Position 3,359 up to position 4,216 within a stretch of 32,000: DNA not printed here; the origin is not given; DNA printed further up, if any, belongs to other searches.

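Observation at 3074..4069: Orphan TIR-domain protein with an unassigned C-terminal module, inserted between lysC and prlC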

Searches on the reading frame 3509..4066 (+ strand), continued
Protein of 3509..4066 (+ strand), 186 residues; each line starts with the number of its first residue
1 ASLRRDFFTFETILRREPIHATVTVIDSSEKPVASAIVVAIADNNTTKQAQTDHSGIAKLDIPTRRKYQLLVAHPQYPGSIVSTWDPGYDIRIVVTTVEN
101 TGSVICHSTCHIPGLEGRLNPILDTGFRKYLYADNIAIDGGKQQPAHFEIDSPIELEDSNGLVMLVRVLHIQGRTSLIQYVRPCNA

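Call 78: search_protein_families(library=padloc, alignment_id=A3, max_evalue=0.00001)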
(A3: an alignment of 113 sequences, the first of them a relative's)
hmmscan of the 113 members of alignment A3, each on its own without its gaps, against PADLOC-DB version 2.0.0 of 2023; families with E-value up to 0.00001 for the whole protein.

A. member 1, P0241 (318 aa): 0 families

B. families by the number of members that match (of 113 scanned): 79 families (the first 25 are shown)
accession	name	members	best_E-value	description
PDLC05062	PDC-S66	20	3.3e-23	-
PDLC03957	bSEFIR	5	3e-61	-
PDLC00417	ThsB1|ThsB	5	4.1e-12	TIR-like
PDLC04042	PD-T4-6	3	2e-38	-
PDLC04053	PD-T4-6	3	3.9e-33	-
PDLC04039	PD-T4-6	3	1.3e-24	-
PDLC02987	caspase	3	2.5e-18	-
PDLC02962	RT-TIR_XII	3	1.2e-11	single gene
PDLC04138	mad6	2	3e-42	mads_6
PDLC04044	PD-T4-6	2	2.9e-35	-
PDLC04045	PD-T4-6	2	5.5e-33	-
PDLC04061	PD-T4-6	2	2.9e-30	-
PDLC04043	PD-T4-6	2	6.7e-29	-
PDLC04047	PD-T4-6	2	3e-28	-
PDLC01088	C3a189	2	5e-28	kinase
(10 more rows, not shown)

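Call 80: search_protein_families(library=padloc, proteins=[P0288, P0248, P0265, P0354, P0252, P0304, P0366, P0382, P0246, P0267], max_evalue=0.00001)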
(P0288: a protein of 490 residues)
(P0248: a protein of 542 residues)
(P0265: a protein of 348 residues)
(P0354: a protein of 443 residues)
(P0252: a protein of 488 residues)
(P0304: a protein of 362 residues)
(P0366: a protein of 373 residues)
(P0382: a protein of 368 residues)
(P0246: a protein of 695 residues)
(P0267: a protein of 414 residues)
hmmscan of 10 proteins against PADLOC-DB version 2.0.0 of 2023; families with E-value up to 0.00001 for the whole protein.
P0288 (490 aa): 0 families

P0248 (542 aa): 1 family
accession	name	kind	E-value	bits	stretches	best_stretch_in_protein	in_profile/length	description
PDLC02987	caspase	-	1.3e-12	45.7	1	36-190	5-148/453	-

P0265 (348 aa): 0 families

P0354 (443 aa): 0 families

P0252 (488 aa): 0 families

P0304 (362 aa): 0 families

P0366 (373 aa): 0 families

P0382 (368 aa): 0 families

P0246 (695 aa): 21 families
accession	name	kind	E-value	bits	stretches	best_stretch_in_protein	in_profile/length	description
PDLC04138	mad6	-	1e-28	98.6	1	16-343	76-357/659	mads_6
PDLC04042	PD-T4-6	-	1.7e-14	52.2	1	16-307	34-280/292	-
PDLC04047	PD-T4-6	-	5.6e-14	50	1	96-286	83-258/327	-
PDLC03920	MkoA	-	7.6e-14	49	1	15-317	31-294/1112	-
PDLC04053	PD-T4-6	-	1.3e-13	49.2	1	104-327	90-291/311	-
PDLC04054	PD-T4-6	-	1.4e-13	49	1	85-334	73-308/347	-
PDLC04043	PD-T4-6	-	6.3e-12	43.3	1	127-326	117-301/452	-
PDLC04061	PD-T4-6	-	1.3e-10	39.4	1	106-343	103-333/510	-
PDLC04057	PD-T4-6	-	1.2e-09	35.7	1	106-310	91-281/443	-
PDLC04044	PD-T4-6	-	4.6e-09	33.9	1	34-331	79-321/372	-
PDLC04048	PD-T4-6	-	1.3e-08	32.6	1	97-271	84-239/354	-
PDLC04060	PD-T4-6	-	1.4e-08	32.1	1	99-183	83-164/486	-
PDLC04055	PD-T4-6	-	6.8e-08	29.7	1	100-310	148-343/496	-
PDLC04041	PD-T4-6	-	1.5e-07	29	1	104-234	110-231/443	-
PDLC04039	PD-T4-6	-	2.1e-07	28.3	1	107-343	98-325/458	-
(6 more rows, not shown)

P0267 (414 aa): 0 families

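Call 82: search_protein_families(library=padloc, proteins=[P0247, P0335, P0344, P0378, P0292, P0257, P0258, P0342, P0343, P0349], max_evalue=0.001)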
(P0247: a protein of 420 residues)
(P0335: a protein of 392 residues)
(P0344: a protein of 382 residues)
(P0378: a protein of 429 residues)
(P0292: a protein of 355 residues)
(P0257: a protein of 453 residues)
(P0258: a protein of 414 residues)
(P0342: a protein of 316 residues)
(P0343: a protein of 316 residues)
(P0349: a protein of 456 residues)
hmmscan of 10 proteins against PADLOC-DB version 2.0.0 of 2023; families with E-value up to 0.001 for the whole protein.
P0247 (420 aa): 5 families
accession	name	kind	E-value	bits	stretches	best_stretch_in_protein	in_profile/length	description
PDLC05005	PDC-S35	-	1.6e-06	26.1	1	4-43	196-235/264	-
PDLC05004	PDC-S35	-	9.6e-05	20.1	1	4-42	198-236/265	-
PDLC00729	Effector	-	0.00012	19.6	1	2-69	80-135/310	TIR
PDLC05007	PDC-S35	-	0.00017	19.4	1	4-42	211-249/278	-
PDLC00731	Effector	-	0.00061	16.9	1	2-45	231-276/306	TIR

P0335 (392 aa): 9 families
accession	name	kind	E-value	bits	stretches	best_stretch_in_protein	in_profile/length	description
PDLC00731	Effector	-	4.5e-51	171.6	1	3-155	152-304/306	TIR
PDLC00732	Effector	-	3.1e-48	162.2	1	3-154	148-299/301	TIR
PDLC00729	Effector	-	4.1e-46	155.8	1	4-152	2-150/310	TIR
PDLC02371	PycTIR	-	1.2e-40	137.7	1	3-153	149-286/288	-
PDLC05005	PDC-S35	-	2.9e-14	51.4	1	57-128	168-239/264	-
PDLC05006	PDC-S35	-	6.8e-13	46.5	1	48-133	124-212/231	-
PDLC05007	PDC-S35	-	3e-12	44.8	1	58-128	184-254/278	-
PDLC05004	PDC-S35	-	3.6e-11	41.2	1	58-128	170-241/265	-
PDLC05003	PDC-S35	-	5.5e-09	33.9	1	48-126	134-214/245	-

P0344 (382 aa): 14 families
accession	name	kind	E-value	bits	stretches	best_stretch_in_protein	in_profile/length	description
PDLC02231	AbiEi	-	1.2e-52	177.4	1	9-218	7-219/280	AbiEi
PDLC02259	AbiEi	-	1.8e-37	126.7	1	23-181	2-161/191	AbiEi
PDLC02228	AbiEi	-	8.8e-35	117.9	1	10-193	28-197/216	AbiEi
PDLC02244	AbiEi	-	4.5e-28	96.4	1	11-188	9-189/292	AbiEi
PDLC02249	AbiEi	-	1.8e-26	91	1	9-188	5-174/184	AbiEi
PDLC02260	AbiEi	-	6.4e-19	66.1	1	10-139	5-124/131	AbiEi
PDLC02225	AbiEi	-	3.6e-10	37.9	1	17-123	15-103/198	AbiEi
PDLC02239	AbiEi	-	3.1e-09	34.8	1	20-123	9-100/195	AbiEi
PDLC02256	AbiEi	-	1e-08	33.4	1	19-182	13-164/174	AbiEi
PDLC02265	AbiEi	-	5.1e-08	30.9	1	19-123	13-105/198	AbiEi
PDLC02275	AbiEi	-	1.7e-06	26.2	1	19-123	9-100/184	AbiEi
PDLC02283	AbiEi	-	2e-06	25.7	1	20-124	17-109/201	AbiEi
PDLC02226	AbiEi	-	0.00069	17.5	0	35-56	35-56/202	AbiEi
PDLC02254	AbiEi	-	0.00084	17.1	0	22-110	17-96/197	AbiEi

P0378 (429 aa): 0 families

P0292 (355 aa): 0 families

P0257 (453 aa): 0 families

P0258 (414 aa): 0 families

P0342 (316 aa): 0 families

P0343 (316 aa): 0 families

P0349 (456 aa): 0 families

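Call 87: find_encoding_contigs(protein=P0279, flank=7000, max_places=2)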
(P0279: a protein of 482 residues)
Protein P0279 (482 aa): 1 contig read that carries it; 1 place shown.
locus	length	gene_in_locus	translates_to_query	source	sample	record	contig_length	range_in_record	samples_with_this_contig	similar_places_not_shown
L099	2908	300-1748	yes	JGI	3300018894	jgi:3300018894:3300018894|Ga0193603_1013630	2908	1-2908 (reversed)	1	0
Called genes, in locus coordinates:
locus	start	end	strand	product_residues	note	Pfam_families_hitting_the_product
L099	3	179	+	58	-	?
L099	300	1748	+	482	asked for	PF16289:PIN_12, PF18476:PIN_8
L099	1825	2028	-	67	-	-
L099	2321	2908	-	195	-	?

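Call 93: search_protein_families(library=pfam, proteins=[P0378, P0292, P0349], max_evalue=0.1)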
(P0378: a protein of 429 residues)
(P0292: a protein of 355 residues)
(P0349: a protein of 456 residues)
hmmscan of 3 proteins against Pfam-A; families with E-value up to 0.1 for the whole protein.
P0378 (429 aa): 4 families
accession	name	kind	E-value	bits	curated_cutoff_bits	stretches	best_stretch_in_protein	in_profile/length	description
PF13620.12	CarboxypepD_reg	-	5.5e-06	27.1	32.3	1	231-269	5-43/82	Carboxypeptidase regulatory-like domain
PF11974.14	bMG3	-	0.00017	21.9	34.9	1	232-280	19-63/103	Bacterial alpha-2-macroglobulin MG3 domain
PF02369.22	Big_1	-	0.00053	20.5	34.9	1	230-268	23-64/93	Bacterial Ig-like domain (group 1)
PF10670.15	DUF4198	-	0.011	16.3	34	1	236-283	156-208/209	Domain of unknown function (DUF4198)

P0292 (355 aa): 2 families
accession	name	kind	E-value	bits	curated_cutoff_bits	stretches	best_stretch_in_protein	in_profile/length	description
PF18735.6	HEPN_RiboL-PSP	-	0.00076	19.9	28.4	1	93-179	99-186/191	RiboL-PSP-HEPN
PF13620.12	CarboxypepD_reg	-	0.038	14.8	32.3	1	195-249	5-60/82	Carboxypeptidase regulatory-like domain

P0349 (456 aa): 9 families
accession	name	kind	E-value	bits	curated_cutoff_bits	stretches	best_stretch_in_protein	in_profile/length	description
PF13620.12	CarboxypepD_reg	-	1.8e-14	54.3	32.3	2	184-251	3-70/82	Carboxypeptidase regulatory-like domain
PF13715.12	CarbopepD_reg_2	-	4.5e-09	36.7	32.2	2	293-349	5-58/88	CarboxypepD_reg-like domain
PF02369.22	Big_1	-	9.7e-09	35.7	34.9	2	179-238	17-81/93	Bacterial Ig-like domain (group 1)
PF17789.7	MG4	-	0.0013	19.3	24.7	1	181-238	14-74/95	Macroglobulin domain MG4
PF17936.7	Big_6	-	0.0055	17.3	27.6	1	191-236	18-67/83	Bacterial Ig domain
PF14054.11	DUF4249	-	0.0092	16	28.5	1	178-248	34-104/269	Domain of unknown function (DUF4249)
PF17210.9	SdrD_B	-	0.027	15.1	29.7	0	296-343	18-66/112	SdrD B-like domain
PF15976.11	CooC_C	-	0.03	14.8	29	0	178-226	14-57/93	CS1-pili formation C-terminal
PF10670.15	DUF4198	-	0.033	14.8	34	0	288-340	147-204/209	Domain of unknown function (DUF4198)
